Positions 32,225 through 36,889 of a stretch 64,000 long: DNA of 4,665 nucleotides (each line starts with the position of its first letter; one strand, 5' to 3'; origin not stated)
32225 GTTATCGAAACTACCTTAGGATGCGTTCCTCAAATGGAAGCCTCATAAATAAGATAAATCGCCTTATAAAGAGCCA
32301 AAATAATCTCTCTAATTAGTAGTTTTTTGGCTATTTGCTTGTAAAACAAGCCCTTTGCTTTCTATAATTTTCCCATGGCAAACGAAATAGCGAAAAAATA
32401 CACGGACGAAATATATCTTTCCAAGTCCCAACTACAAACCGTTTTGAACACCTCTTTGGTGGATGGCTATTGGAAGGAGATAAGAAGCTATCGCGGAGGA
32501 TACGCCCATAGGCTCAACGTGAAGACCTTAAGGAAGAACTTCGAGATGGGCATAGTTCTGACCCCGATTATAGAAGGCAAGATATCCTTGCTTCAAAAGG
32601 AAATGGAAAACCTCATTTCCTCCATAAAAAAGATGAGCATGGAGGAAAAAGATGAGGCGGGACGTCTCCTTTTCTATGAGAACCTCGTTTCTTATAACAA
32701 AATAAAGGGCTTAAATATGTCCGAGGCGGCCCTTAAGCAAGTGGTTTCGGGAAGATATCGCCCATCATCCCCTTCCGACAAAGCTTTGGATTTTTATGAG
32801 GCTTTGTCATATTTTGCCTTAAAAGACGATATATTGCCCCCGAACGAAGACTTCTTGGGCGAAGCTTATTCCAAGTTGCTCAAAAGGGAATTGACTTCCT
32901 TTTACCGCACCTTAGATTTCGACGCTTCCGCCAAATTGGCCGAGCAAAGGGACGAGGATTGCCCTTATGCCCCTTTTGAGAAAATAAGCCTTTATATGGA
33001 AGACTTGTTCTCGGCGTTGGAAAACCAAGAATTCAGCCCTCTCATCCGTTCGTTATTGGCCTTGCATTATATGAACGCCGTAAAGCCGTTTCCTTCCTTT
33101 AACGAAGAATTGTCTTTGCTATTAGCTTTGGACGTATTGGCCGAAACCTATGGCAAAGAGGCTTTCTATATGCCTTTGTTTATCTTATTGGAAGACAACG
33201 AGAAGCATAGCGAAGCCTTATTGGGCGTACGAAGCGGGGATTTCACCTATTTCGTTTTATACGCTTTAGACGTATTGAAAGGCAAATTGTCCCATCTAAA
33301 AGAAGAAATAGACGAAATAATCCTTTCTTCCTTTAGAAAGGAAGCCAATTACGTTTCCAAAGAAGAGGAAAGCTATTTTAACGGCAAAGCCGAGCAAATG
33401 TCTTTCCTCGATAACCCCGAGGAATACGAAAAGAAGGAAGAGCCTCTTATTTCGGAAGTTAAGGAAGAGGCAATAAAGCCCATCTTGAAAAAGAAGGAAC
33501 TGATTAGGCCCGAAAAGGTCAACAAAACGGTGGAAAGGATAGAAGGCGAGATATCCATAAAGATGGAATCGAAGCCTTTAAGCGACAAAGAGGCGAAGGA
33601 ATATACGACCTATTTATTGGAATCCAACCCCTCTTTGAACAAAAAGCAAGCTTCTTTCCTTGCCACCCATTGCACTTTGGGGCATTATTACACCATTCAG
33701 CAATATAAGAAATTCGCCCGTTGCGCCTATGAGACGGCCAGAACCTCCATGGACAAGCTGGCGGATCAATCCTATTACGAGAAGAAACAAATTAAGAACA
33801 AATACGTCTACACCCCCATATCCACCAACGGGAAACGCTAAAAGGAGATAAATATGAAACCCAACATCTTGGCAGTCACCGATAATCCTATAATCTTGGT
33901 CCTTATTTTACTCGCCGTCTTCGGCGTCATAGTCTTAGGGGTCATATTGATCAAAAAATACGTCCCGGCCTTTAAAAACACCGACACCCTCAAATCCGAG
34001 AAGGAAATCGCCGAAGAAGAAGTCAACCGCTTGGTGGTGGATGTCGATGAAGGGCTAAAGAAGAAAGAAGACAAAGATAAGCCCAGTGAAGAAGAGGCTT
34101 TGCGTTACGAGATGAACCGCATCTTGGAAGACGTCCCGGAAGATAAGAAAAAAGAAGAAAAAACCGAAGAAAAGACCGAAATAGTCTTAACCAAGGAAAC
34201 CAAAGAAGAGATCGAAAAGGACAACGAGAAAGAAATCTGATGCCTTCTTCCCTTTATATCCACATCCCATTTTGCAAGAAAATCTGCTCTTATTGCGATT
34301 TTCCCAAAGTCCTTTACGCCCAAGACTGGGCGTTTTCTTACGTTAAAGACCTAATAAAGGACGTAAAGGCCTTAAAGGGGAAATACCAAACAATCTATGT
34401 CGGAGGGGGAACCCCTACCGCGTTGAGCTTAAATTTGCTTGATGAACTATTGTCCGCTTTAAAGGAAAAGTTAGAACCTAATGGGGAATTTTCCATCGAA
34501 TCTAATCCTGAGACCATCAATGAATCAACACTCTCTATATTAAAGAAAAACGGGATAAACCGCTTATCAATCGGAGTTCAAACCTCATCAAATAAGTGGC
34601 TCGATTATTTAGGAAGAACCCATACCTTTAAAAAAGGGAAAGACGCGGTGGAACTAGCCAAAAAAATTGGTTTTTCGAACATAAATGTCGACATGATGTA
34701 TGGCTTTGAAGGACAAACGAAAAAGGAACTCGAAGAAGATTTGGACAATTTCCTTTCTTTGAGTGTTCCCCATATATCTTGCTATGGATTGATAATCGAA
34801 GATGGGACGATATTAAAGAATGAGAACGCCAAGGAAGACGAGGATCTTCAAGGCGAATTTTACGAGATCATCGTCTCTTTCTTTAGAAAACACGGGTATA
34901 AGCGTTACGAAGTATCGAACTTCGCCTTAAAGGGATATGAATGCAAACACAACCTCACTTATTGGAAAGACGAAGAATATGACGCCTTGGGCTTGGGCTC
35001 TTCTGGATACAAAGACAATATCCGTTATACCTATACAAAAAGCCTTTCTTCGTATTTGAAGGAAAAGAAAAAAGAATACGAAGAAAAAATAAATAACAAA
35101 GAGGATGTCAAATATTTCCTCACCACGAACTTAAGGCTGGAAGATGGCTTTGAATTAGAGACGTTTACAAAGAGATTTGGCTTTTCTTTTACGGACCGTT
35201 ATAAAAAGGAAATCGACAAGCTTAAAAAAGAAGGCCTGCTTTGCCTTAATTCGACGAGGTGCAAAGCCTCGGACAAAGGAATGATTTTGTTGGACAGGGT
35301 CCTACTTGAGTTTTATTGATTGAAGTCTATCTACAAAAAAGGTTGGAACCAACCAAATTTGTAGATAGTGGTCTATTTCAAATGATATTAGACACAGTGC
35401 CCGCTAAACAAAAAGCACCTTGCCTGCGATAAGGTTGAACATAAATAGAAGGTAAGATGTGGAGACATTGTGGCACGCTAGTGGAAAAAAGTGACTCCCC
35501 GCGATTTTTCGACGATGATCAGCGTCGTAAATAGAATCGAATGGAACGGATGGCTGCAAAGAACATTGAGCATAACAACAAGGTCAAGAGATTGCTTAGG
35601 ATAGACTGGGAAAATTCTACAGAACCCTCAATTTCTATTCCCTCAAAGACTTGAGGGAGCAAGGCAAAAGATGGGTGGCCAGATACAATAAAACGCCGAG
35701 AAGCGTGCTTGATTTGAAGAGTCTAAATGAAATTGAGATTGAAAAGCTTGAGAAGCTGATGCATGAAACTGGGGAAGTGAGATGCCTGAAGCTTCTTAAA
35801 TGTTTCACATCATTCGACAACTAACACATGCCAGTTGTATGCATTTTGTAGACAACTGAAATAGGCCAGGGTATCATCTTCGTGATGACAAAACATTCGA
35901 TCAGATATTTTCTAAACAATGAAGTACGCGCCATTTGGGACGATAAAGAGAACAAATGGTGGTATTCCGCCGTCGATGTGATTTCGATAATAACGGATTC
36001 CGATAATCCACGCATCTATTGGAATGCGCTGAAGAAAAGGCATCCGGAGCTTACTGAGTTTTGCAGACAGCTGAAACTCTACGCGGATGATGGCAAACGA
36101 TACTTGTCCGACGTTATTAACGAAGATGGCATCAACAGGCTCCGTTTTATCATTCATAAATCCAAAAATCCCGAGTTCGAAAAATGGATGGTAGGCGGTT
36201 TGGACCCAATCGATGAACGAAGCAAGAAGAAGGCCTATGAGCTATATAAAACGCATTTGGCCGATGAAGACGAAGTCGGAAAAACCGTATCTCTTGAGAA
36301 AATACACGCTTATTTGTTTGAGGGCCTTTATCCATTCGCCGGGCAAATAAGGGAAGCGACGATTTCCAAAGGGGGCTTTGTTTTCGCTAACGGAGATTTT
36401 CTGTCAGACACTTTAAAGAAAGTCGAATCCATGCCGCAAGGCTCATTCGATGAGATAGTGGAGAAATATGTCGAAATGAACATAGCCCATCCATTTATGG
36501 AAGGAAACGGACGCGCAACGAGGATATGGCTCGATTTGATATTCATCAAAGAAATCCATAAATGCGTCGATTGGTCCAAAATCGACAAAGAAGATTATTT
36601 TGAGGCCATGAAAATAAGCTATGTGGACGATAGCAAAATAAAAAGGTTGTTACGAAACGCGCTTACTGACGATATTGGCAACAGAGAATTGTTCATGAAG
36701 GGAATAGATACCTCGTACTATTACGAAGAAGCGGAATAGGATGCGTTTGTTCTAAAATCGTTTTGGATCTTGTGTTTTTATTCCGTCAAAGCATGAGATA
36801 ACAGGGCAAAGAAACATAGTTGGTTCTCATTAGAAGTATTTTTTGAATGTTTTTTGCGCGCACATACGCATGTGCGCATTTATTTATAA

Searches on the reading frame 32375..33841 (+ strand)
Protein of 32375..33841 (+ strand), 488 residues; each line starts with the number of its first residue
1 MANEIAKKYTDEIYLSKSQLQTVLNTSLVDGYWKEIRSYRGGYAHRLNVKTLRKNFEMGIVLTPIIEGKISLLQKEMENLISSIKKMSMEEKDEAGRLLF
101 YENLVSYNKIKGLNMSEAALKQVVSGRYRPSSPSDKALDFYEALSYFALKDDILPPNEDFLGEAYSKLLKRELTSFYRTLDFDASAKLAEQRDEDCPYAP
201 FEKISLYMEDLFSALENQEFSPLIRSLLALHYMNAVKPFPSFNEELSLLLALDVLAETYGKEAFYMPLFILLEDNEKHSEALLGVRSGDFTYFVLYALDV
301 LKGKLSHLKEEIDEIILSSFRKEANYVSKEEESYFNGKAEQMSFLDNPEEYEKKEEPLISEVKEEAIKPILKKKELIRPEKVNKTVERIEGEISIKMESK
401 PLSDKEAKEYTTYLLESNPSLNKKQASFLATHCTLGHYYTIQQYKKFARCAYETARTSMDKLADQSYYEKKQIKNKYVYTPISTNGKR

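Call 7: search_protein_families(library=pfam, proteins=[window:32375-33841:+], max_evalue=0.01)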
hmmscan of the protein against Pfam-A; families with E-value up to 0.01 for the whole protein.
window:32375-33841:+ (488 aa): 0 families

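Call 8: search_protein_families(library=ncbifam, proteins=[window:32375-33841:+], max_evalue=0.01)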
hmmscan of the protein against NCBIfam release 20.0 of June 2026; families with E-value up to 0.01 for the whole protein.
window:32375-33841:+ (488 aa): 0 families

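Call 75: search_protein_families(library=padloc, proteins=[window:32375-33841:+], max_evalue=0.001)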
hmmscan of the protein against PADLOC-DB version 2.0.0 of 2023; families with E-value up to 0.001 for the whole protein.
window:32375-33841:+ (488 aa): 1 family
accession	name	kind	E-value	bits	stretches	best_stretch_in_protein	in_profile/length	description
PDLC03963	SoFic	-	4.1e-06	24.4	1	197-317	155-276/361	-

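Call 76: search_protein_families(library=phrogs, proteins=[window:32375-33841:+], max_evalue=0.001)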
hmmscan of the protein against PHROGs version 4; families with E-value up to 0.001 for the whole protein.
window:32375-33841:+ (488 aa): 0 families

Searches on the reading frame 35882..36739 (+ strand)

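Call 27: search_protein_families(library=pfam, proteins=[window:35882-36739:+], max_evalue=0.00001)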
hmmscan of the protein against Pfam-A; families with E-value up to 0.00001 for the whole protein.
window:35882-36739:+ (285 aa): 2 families
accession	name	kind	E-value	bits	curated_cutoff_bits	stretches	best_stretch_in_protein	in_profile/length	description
PF02661.23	Fic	-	4.8e-10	40.6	24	1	138-220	7-92/93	Fic/DOC family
PF02498.22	Bro-N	-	3.8e-07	31.1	25.6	1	14-104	1-91/96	BRO family, N-terminal domain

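Call 75: search_protein_families(library=padloc, proteins=[window:35882-36739:+], max_evalue=0.001)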
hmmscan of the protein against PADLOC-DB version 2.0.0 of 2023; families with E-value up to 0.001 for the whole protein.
window:35882-36739:+ (285 aa): 9 families
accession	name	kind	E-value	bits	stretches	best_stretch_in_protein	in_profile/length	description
PDLC04841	PDC-S04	-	2.2e-120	399.8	1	1-285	1-292/292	-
PDLC04842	PDC-S04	-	3.1e-81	269.9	1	110-284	19-193/202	-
PDLC04838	PDC-S04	-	8.1e-29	98.9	1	130-263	60-204/209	-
PDLC04839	PDC-S04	-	1.3e-28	98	1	110-262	34-203/205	-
PDLC04920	PDC-S13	-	2.3e-26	90.8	1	1-104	1-108/286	-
PDLC04840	PDC-S04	-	3.9e-07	28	1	187-264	140-215/227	-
PDLC04836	PDC-S04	-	1.1e-05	22.8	1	175-217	141-183/244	-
PDLC05078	PDC-S72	-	0.00012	19.3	1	140-168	107-135/377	-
PDLC04837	PDC-S04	-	0.00021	18.7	1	175-250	137-212/234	-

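Call 76: search_protein_families(library=phrogs, proteins=[window:35882-36739:+], max_evalue=0.001)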
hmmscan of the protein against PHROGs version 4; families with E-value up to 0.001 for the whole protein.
window:35882-36739:+ (285 aa): 6 families
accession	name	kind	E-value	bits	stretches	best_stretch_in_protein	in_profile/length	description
phrog_15286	-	unknown function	2.1e-19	70.6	1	3-104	3-108/274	-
phrog_12747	-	unknown function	1.1e-17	65.4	1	137-255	58-191/211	-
phrog_23170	-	unknown function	1.3e-06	29.2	1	137-245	46-171/191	-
phrog_11900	-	unknown function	2.9e-05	24.7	1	174-259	125-215/230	-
phrog_5060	-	transcription regulation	6.5e-05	24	1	3-109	5-111/224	anti-repressor Ant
phrog_5978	-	unknown function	0.00016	21.9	1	199-249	196-244/364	-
